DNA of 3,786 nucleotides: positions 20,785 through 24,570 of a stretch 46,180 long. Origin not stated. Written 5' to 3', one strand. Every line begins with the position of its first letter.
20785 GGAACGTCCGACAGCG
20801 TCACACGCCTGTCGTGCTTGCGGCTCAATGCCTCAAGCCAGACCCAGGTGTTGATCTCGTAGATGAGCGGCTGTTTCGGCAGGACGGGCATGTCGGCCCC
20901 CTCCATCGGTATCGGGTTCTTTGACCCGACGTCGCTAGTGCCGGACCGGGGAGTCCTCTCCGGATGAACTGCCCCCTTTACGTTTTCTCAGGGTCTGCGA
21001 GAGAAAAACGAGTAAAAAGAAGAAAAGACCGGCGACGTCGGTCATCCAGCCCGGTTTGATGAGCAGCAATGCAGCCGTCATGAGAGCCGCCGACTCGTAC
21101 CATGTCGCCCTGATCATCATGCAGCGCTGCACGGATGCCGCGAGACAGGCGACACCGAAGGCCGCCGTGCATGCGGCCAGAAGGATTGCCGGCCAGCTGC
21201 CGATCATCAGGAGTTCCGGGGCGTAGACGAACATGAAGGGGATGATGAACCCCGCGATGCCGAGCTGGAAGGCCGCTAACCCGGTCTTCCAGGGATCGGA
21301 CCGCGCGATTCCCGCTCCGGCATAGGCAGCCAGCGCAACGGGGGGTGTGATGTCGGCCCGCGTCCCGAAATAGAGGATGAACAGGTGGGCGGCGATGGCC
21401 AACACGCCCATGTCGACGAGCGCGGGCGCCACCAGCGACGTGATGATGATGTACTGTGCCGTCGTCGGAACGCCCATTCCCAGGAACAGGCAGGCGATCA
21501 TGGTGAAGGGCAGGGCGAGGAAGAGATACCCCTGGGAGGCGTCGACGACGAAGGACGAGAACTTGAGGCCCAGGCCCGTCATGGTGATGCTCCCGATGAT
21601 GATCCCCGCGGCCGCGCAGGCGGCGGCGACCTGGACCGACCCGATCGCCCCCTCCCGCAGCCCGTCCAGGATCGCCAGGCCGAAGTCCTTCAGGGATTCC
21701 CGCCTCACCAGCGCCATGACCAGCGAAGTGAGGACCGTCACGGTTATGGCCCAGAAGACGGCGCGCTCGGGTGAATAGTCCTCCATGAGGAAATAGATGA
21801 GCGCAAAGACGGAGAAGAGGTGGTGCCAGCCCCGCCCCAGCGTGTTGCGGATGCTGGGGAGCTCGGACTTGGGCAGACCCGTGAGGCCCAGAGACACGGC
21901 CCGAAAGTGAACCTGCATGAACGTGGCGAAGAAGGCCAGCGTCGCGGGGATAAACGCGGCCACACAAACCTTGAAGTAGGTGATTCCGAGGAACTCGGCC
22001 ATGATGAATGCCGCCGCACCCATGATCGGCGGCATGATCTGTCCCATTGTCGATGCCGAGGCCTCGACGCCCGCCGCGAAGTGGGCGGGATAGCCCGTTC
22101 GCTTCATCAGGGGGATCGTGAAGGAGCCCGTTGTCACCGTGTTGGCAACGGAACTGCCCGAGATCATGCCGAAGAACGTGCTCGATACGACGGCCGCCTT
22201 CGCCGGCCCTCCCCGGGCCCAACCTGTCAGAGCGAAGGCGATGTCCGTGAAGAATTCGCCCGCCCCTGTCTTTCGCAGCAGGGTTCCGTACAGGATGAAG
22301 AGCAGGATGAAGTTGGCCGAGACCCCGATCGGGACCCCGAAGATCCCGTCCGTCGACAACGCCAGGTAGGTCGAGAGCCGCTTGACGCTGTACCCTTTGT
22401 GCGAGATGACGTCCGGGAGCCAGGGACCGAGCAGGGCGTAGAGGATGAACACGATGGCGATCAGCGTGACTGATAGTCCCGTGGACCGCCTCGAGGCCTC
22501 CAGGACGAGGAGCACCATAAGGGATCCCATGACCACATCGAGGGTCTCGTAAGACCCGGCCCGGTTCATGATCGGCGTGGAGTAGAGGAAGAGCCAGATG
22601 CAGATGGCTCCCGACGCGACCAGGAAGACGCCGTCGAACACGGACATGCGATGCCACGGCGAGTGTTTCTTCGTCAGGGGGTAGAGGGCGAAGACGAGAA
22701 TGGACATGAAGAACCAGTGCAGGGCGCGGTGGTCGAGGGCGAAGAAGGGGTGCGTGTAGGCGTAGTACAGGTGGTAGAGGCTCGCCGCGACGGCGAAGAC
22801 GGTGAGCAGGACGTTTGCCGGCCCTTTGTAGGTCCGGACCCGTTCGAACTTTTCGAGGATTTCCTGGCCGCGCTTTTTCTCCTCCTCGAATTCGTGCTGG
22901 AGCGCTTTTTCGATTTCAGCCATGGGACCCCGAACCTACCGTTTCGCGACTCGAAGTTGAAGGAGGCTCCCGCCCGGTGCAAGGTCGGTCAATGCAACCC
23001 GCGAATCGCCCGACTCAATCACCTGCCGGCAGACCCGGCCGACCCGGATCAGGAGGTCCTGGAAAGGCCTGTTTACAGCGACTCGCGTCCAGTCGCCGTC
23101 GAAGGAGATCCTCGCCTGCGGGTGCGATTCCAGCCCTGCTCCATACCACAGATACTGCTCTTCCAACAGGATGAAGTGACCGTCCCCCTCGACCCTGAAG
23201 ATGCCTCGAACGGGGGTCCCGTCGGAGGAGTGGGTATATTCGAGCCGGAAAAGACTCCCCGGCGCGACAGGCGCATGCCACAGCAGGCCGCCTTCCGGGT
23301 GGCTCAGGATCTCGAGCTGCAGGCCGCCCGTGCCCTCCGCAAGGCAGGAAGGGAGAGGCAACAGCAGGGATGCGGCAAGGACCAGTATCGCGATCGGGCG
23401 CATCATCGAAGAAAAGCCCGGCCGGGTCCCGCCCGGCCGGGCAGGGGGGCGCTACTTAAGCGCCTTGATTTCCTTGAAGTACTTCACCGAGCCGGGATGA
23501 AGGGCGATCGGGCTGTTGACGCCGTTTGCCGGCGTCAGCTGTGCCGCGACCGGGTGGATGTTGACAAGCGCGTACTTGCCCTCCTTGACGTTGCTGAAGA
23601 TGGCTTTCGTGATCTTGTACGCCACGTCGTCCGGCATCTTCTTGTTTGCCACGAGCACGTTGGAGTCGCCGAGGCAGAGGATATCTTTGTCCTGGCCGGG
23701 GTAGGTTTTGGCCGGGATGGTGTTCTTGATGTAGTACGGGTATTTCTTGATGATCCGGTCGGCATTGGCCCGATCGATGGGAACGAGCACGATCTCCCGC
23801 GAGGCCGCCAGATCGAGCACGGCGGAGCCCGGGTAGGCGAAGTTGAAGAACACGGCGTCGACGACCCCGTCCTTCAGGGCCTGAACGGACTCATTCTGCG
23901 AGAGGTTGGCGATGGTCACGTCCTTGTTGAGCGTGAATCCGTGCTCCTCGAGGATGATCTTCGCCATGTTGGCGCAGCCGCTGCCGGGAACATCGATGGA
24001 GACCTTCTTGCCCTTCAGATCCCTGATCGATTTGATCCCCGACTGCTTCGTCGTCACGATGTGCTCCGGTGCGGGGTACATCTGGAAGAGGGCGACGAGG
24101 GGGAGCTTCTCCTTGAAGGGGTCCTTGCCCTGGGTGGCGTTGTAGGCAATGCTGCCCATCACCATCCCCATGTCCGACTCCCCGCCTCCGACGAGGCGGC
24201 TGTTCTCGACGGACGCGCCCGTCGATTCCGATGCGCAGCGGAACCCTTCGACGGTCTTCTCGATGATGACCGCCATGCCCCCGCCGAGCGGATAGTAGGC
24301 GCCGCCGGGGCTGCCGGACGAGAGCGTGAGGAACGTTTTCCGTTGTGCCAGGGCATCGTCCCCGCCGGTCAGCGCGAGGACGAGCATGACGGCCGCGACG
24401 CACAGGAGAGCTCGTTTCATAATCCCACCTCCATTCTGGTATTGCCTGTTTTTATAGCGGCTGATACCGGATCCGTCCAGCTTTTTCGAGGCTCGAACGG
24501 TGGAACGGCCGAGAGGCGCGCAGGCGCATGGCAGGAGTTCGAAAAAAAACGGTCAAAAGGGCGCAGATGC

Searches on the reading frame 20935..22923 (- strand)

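Call 60: search_protein_families(library=pfam, proteins=[window:20935-22923:-], max_evalue=0.01)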
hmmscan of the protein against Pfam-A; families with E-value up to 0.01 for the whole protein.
window:20935-22923:- (662 aa): 3 families
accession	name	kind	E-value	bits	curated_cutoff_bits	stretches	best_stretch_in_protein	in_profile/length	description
PF06808.19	DctM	-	9e-92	308.5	23.8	1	135-580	1-413/413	Tripartite ATP-independent periplasmic transporter, DctM component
PF11874.13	DUF3394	-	4.6e-06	26.9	28.2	1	582-629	3-50/181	Domain of unknown function (DUF3394)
PF04186.18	FxsA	-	0.00028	21.4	25.2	1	573-637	20-95/109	FxsA cytoplasmic membrane protein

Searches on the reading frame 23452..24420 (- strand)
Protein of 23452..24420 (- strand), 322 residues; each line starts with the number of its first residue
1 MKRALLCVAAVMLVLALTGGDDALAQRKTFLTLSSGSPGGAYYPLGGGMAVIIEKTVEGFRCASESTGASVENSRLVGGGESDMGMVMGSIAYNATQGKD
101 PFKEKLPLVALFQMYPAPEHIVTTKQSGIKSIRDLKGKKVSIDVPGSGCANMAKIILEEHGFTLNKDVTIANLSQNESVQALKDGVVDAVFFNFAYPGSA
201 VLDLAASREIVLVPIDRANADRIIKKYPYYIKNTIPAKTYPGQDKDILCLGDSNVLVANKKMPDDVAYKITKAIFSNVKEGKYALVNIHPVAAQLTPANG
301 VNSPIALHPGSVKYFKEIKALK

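Call 60: search_protein_families(library=pfam, proteins=[window:23452-24420:-], max_evalue=0.01)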
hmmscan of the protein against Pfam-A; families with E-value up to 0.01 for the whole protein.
window:23452-24420:- (322 aa): 4 families
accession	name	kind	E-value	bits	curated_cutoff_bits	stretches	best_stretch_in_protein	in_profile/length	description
PF16868.10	NMT1_3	-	1.4e-74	251.8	27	1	35-318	3-288/289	NMT1-like family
PF09084.16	NMT1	-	1.9e-11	44.8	20.5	1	103-194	58-148/216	NMT1/THI5 like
PF12974.12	Phosphonate-bd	-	6.7e-09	35.9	27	1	120-193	88-163/242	ABC transporter, phosphonate, periplasmic substrate-binding protein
PF13379.11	NMT1_2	-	1e-06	29.2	24.7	1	66-192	42-178/252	NMT1-like family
